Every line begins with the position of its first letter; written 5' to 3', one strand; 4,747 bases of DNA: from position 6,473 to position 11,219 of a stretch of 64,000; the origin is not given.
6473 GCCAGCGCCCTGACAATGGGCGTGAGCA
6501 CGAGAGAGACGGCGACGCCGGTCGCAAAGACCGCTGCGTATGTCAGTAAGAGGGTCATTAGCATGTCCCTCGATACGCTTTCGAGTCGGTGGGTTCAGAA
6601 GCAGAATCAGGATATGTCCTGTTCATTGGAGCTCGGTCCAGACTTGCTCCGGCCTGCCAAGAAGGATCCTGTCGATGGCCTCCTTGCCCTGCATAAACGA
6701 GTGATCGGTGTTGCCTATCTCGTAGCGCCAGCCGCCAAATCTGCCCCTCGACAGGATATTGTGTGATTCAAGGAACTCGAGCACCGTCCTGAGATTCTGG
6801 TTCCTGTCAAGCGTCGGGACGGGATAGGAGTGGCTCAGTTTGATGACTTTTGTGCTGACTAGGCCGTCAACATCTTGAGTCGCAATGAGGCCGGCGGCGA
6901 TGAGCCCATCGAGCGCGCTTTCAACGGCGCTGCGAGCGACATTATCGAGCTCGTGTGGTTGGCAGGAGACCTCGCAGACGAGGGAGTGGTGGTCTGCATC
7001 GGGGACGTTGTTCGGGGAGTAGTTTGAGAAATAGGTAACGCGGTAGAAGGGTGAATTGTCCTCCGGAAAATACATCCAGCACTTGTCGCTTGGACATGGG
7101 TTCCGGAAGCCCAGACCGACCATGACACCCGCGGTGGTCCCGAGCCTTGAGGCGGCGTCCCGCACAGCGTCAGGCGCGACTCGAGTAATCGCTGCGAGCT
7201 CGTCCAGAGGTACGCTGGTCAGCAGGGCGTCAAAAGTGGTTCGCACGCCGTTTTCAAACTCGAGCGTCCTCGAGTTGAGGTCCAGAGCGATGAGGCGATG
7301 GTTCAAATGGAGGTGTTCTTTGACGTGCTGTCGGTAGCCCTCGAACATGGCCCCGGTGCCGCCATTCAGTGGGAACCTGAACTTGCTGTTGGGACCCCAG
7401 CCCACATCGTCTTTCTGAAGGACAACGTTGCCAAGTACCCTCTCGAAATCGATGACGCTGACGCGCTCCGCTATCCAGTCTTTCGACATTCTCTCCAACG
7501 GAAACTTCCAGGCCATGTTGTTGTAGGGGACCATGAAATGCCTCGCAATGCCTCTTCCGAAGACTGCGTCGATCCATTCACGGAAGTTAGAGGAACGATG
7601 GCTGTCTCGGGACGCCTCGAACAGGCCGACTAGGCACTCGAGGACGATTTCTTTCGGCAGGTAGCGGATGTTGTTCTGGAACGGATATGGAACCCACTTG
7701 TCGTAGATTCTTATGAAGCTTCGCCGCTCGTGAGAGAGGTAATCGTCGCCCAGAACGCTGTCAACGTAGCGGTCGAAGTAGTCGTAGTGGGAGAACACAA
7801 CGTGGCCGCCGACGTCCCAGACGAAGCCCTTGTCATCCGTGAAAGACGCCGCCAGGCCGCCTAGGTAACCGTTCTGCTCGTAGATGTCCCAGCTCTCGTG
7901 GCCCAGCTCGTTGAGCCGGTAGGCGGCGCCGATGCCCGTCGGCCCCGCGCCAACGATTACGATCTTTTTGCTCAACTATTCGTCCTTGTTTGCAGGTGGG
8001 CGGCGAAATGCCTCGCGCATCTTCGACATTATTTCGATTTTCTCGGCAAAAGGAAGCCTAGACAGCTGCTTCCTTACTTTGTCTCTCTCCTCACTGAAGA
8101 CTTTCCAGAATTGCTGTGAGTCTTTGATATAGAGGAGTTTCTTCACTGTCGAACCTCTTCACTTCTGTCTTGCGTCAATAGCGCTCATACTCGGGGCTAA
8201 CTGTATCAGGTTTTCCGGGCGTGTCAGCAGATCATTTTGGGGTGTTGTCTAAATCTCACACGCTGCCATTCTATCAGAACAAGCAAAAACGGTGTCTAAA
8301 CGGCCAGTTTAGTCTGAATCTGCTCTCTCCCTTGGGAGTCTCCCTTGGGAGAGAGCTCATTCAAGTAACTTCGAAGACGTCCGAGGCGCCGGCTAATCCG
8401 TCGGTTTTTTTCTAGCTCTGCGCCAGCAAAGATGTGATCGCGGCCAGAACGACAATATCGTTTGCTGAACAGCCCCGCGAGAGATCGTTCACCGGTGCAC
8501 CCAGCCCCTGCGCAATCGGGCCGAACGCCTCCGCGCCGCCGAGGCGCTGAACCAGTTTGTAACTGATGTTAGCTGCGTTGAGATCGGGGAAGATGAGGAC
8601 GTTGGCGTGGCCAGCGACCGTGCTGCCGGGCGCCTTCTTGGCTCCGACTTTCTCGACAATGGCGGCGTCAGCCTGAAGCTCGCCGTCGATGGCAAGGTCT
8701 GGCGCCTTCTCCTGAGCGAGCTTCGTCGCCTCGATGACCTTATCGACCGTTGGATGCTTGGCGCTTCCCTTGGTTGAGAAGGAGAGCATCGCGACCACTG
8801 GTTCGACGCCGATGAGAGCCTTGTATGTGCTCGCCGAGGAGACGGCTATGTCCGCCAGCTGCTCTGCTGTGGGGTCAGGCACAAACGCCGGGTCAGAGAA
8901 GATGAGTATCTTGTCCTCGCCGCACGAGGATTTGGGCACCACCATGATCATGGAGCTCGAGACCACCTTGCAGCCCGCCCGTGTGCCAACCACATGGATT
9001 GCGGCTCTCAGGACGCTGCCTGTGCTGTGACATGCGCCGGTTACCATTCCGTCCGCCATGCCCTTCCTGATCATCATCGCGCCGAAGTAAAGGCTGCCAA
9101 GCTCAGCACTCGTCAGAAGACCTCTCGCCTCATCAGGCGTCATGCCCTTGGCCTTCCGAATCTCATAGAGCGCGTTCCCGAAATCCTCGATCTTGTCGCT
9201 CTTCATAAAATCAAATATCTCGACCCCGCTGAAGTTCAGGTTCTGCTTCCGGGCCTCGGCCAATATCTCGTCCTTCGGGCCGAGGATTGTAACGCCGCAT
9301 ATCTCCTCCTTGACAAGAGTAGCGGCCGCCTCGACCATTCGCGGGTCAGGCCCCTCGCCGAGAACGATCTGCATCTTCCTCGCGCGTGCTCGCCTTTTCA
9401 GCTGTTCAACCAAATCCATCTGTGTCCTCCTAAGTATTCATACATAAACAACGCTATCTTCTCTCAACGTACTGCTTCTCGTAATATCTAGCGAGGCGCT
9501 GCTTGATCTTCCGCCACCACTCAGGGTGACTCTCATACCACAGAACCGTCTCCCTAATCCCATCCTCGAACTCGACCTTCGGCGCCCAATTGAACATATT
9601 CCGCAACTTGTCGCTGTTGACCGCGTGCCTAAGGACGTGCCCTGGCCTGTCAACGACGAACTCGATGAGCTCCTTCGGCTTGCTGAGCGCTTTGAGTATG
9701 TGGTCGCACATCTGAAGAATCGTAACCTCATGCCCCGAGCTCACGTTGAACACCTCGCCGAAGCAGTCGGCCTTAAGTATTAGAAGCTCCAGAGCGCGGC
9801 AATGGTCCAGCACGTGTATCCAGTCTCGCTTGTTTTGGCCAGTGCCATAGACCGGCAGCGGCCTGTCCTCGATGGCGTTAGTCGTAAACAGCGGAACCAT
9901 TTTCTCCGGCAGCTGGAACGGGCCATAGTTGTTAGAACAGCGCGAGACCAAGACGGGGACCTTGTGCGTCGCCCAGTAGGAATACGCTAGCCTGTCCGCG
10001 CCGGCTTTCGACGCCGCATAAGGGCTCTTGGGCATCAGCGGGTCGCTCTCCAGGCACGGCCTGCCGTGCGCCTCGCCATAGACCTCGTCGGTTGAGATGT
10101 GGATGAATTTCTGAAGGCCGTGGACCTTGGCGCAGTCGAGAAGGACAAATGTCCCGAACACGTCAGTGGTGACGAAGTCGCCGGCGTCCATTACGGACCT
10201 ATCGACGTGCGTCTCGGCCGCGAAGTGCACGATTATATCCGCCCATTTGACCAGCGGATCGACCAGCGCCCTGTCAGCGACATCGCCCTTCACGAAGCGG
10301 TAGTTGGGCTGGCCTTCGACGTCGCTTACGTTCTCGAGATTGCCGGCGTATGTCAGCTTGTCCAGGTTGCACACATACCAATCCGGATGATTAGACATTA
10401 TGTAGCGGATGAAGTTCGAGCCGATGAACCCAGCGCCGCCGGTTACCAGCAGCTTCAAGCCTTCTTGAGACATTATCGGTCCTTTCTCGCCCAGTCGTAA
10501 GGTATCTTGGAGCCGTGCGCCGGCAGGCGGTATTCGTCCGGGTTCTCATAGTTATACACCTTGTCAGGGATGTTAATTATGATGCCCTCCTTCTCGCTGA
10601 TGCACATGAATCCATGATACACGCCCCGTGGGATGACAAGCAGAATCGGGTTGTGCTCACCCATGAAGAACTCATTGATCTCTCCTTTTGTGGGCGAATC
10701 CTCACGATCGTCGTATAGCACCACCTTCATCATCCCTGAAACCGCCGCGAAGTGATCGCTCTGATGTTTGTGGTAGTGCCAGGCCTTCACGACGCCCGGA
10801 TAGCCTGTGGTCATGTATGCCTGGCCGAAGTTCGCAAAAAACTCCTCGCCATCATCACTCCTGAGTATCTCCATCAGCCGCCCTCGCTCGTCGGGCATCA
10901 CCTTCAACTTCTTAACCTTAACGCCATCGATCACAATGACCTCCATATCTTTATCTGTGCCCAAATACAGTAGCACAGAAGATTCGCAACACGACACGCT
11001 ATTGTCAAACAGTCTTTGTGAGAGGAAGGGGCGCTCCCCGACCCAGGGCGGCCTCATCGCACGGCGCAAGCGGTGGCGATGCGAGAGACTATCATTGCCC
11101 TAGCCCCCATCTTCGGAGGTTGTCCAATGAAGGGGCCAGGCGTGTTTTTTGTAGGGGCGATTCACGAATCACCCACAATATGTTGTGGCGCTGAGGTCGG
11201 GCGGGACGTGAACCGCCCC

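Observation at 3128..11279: A ~147-bp structured element present as an inverted pair bracketing an 8-kb block (TPR lipoprotein, wecA-like, oxidoreductase, pta, rfbB, rfbC)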

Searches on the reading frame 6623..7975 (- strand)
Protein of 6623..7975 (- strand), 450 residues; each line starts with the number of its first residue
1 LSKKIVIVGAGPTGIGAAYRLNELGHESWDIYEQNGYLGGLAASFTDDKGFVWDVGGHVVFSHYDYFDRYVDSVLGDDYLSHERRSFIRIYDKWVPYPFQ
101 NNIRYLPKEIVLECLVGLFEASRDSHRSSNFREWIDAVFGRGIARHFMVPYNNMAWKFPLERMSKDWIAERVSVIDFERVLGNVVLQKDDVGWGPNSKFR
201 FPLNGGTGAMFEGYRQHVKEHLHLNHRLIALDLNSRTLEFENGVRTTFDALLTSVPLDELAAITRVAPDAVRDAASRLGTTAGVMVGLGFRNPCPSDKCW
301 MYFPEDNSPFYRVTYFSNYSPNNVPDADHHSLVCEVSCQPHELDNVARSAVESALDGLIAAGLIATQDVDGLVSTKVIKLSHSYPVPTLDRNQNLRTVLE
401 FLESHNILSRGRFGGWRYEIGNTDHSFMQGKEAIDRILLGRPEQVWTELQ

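Call 18: search_protein_families(library=pfam, proteins=[window:6623-7975:-])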
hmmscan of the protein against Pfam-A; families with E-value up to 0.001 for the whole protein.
window:6623-7975:- (450 aa): 2 families
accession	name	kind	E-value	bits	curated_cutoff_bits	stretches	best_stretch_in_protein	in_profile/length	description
PF01593.30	Amino_oxidase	-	1.3e-15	58.1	19.8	1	13-327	2-328/443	Flavin containing amine oxidoreductase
PF13450.12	NAD_binding_8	-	4.3e-11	43.4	21.9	1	7-71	1-65/68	NAD(P)-binding Rossmann-like domain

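Call 40: find_homologous_proteins(query=window:6623-7975:-, max_evalue=1e-60)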
Query window:6623-7975:- (450 aa): 6408 proteins with E <= 1e-60 among 8000 candidates; the best 120 are listed.
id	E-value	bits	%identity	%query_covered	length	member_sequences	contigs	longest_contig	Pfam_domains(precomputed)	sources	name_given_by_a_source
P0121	7.7e-282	953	88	100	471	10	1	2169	PF01593.31,PF13450.13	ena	-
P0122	1.1e-257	873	78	100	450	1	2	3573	PF01593.31,PF13450.13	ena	-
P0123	3.2e-253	859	77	100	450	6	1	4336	PF01593.31,PF13450.13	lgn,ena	-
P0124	7.1e-250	848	77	100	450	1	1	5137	PF01593.31,PF13450.13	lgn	-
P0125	1.0e-237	808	73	99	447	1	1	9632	PF01593.31,PF13450.13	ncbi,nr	ncbi:MAG: FAD-dependent oxidoreductase [Candidatus Coatesbacteria bacterium]|nr:FAD-dependent oxidor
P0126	9.1e-236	801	73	100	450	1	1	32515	PF01593.31,PF13450.13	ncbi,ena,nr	ncbi:FAD-dependent oxidoreductase [bacterium]|nr:FAD-dependent oxidoreductase [bacterium]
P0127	1.2e-217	741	67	100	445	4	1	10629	PF01593.31,PF13450.13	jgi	-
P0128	1.2e-168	580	55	99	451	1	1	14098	PF01593.31,PF13450.13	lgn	-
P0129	1.2e-167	576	54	99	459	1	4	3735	PF01593.31,PF13450.13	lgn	-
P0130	4.9e-166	571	52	99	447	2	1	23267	PF01593.31,PF13450.13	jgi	-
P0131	8.6e-166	570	55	99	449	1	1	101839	PF01593.31,PF13450.13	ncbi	-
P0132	1.3e-165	570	53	99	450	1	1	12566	PF01593.31,PF13450.13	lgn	-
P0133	3.4e-165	568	53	99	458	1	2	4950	PF01593.31,PF13450.13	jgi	jgi:protoporphyrinogen oxidase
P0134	4.2e-165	568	53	98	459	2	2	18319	PF01593.31,PF13450.13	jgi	-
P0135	6.0e-165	568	52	99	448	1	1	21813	PF01593.31,PF13450.13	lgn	-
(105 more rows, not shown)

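Call 41: find_encoding_contigs(protein=P0126, flank=10000, max_places=2)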
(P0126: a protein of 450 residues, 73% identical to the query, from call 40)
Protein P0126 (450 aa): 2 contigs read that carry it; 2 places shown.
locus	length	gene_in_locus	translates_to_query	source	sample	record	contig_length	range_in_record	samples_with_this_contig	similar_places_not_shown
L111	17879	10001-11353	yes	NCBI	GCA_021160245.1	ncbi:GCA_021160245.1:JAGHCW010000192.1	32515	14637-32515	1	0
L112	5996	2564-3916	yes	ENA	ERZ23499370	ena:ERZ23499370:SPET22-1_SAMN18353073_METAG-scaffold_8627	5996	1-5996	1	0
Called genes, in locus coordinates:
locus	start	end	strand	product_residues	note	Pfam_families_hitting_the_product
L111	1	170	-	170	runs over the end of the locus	PF01467:CTP_transf_like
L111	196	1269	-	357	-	PF13424:TPR_12 (faint), PF13432:TPR_16 (faint), PF14559:TPR_19 (faint), PF23914:TPR_CcmH_CycH, PF24575:TPR_Slam (faint), PF07719:TPR_2 (faint), PF13181:TPR_8 (faint), PF13428:TPR_14 (faint), +2 more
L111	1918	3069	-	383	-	PF02012:BNR (faint), PF14870:PSII_BNR (faint), PF15902:Sortilin-Vps10 (faint), PF25852:DUF6242_C (faint)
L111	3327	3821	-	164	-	-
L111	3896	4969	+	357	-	PF24981:Beta-prop_ATRN-LZTR1, PF13415:Beta-prop_FBX42, PF13854:Kelch_HCF, PF24681:Kelch_KLHDC2_KLHL20_DRC7, PF13415:Beta-prop_FBX42, PF24981:Beta-prop_ATRN-LZTR1, PF24681:Kelch_KLHDC2_KLHL20_DRC7, PF24981:Beta-prop_ATRN-LZTR1, +6 more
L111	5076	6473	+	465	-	-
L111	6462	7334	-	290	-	PF13482:RNase_H_2, PF10108:DNA_pol_B_exo2, PF03104:DNA_pol_B_exo1 (weak)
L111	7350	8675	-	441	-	PF01512:Complex1_51K, PF13534:Fer4_17, PF13375:RnfC_N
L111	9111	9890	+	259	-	PF01555:N6_N4_Mtase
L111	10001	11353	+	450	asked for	PF01593:Amino_oxidase, PF13450:NAD_binding_8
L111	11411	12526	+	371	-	PF00953:Glycos_transf_4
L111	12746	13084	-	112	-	-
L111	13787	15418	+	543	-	PF02463:SMC_N (faint), PF13476:AAA_23 (faint), PF13555:AAA_29 (faint), PF00005:ABC_tran, PF13401:AAA_22 (faint), PF13304:AAA_21 (weak), PF12848:ABC_tran_Xtn (weak), PF00005:ABC_tran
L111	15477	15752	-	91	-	-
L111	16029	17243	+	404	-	PF00144:Beta-lactamase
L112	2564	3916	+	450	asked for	PF01593:Amino_oxidase, PF13450:NAD_binding_8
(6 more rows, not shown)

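Call 42: find_encoding_contigs(protein=P0125, flank=10000, max_places=2)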
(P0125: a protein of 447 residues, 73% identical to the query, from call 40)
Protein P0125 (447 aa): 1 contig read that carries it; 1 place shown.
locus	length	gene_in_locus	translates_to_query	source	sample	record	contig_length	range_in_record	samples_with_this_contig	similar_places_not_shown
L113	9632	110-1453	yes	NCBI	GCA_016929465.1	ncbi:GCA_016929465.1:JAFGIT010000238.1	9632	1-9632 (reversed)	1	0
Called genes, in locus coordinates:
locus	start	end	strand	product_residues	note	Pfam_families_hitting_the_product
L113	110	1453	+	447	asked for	PF01593:Amino_oxidase, PF13450:NAD_binding_8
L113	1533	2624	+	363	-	PF00953:Glycos_transf_4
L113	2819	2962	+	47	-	-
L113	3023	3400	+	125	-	PF00005:ABC_tran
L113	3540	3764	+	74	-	-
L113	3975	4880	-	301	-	-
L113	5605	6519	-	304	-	-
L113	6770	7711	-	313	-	PF01073:3Beta_HSD, PF01370:Epimerase, PF02719:Polysacc_synt_2, PF04321:RmlD_sub_bind, PF13460:NAD_binding_10 (weak), PF16363:GDP_Man_Dehyd, PF07993:NAD_binding_4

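Call 43: find_encoding_contigs(protein=P0127, flank=10000, max_places=2)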
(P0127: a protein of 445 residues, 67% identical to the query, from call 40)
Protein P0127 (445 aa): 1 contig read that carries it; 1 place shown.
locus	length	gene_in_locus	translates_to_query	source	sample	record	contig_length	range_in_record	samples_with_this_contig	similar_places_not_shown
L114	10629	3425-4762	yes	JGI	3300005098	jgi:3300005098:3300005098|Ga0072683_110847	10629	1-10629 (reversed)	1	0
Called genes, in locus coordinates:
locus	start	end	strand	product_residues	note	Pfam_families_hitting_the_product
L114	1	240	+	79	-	?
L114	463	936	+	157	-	PF00908:dTDP_sugar_isom, PF05523:FdtA (weak), PF14667:Polysacc_synt_C, PF07883:Cupin_2 (faint)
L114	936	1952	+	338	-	PF01073:3Beta_HSD, PF01370:Epimerase, PF02719:Polysacc_synt_2, PF04321:RmlD_sub_bind, PF07993:NAD_binding_4, PF16363:GDP_Man_Dehyd, PF13460:NAD_binding_10 (weak)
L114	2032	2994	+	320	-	PF01515:PTA_PTB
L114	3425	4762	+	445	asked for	PF01593:Amino_oxidase, PF13450:NAD_binding_8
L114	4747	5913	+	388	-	PF00953:Glycos_transf_4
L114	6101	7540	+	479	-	PF02310:B12-binding, PF04055:Radical_SAM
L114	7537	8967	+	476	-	PF02310:B12-binding, PF04055:Radical_SAM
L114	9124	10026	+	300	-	-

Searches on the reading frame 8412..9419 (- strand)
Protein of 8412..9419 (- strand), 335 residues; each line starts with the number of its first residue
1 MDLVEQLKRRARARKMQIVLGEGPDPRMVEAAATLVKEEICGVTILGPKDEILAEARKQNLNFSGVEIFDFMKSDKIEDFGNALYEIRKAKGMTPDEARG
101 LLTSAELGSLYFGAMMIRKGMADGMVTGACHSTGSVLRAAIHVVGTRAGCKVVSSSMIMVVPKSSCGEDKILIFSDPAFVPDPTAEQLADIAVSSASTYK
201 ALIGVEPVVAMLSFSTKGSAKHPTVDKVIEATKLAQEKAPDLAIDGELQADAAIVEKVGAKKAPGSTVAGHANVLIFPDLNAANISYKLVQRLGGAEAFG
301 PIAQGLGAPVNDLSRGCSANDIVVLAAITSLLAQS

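Call 18: search_protein_families(library=pfam, proteins=[window:8412-9419:-])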
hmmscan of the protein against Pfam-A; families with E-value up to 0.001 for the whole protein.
window:8412-9419:- (335 aa): 1 family
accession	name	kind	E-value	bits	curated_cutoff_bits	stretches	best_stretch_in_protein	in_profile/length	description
PF01515.24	PTA_PTB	-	3.8e-114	381.8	24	1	3-329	2-318/319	Phosphate acetyl/butaryl transferase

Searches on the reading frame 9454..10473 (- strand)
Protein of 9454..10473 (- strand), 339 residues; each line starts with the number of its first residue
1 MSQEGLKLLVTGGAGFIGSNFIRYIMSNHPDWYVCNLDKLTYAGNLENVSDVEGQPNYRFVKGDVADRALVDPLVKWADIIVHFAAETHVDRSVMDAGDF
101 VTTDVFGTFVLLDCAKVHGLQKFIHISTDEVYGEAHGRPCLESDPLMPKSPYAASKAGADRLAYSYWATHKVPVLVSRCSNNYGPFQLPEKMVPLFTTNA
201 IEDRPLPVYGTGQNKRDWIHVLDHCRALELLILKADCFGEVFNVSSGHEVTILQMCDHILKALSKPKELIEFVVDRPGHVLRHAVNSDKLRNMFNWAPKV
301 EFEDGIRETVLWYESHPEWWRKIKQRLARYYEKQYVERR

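Call 18: search_protein_families(library=pfam, proteins=[window:9454-10473:-])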
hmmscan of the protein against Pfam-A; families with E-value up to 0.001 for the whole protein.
window:9454-10473:- (339 aa): 7 families
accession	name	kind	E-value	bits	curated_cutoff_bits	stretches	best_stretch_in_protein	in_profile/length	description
PF16363.11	GDP_Man_Dehyd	-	8e-71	239.6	27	1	9-309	1-332/332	GDP-mannose 4,6 dehydratase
PF01370.27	Epimerase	-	3.8e-55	187.3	20.9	1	9-244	2-239/240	NAD dependent epimerase/dehydratase family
PF01073.25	3Beta_HSD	-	8.2e-16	58.3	22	1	9-162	1-156/280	3-beta hydroxysteroid dehydrogenase/isomerase family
PF02719.21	Polysacc_synt_2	-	1.2e-15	58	20.2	1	8-279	1-267/293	Polysaccharide biosynthesis protein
PF04321.23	RmlD_sub_bind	-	1.6e-11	44.2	27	1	7-165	2-138/287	RmlD substrate binding domain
PF07993.18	NAD_binding_4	-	5.9e-11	42.4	20.1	1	10-181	1-206/258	Male sterility protein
PF13460.12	NAD_binding_10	-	1.2e-05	25.7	27.2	1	42-161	25-129/184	NAD(P)H-binding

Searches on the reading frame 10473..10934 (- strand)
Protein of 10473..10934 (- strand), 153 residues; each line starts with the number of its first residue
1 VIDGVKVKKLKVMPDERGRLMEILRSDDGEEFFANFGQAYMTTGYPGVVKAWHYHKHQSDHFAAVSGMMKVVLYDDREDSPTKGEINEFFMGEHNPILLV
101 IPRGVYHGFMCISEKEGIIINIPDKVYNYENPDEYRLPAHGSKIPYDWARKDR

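Call 80: find_encoding_contigs(protein=window:10473-10934:-, flank=6000, max_places=10)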
Protein window:10473-10934:- (153 aa): 5 contigs read that carry it; 2 places shown.
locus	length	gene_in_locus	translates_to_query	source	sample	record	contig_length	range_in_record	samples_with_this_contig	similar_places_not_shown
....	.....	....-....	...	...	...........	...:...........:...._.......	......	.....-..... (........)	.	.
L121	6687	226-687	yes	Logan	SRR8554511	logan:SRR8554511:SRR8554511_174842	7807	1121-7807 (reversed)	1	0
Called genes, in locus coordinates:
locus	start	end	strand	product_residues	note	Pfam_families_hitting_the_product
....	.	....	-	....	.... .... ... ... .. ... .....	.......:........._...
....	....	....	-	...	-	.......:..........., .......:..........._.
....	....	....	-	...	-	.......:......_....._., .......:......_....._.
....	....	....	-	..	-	-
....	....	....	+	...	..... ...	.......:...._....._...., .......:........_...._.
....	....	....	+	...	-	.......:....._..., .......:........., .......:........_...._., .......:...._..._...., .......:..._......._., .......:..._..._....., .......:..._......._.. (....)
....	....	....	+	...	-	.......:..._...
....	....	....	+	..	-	-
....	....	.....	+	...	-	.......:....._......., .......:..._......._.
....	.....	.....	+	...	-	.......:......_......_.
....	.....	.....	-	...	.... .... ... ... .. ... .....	-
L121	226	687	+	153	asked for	PF00908:dTDP_sugar_isom, PF14667:Polysacc_synt_C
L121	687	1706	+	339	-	PF01073:3Beta_HSD, PF01370:Epimerase, PF02719:Polysacc_synt_2, PF04321:RmlD_sub_bind, PF07993:NAD_binding_4, PF16363:GDP_Man_Dehyd, PF13460:NAD_binding_10 (weak)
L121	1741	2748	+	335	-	PF01515:PTA_PTB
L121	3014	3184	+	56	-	-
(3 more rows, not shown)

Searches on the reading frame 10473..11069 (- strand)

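Call 18: search_protein_families(library=pfam, proteins=[window:10473-11069:-])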
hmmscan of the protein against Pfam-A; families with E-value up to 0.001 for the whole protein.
window:10473-11069:- (198 aa): 3 families
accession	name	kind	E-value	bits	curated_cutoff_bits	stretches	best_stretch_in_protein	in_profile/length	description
PF00908.23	dTDP_sugar_isom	-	2.4e-16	60.3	27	1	47-193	4-152/168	dTDP-4-dehydrorhamnose 3,5-epimerase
PF14667.12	Polysacc_synt_C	-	3.4e-10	40.5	28.7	1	60-180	3-111/111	Polysaccharide biosynthesis C-terminal domain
PF05523.17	FdtA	-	0.00072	19.8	23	1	49-158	2-101/131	WxcM-like, C-terminal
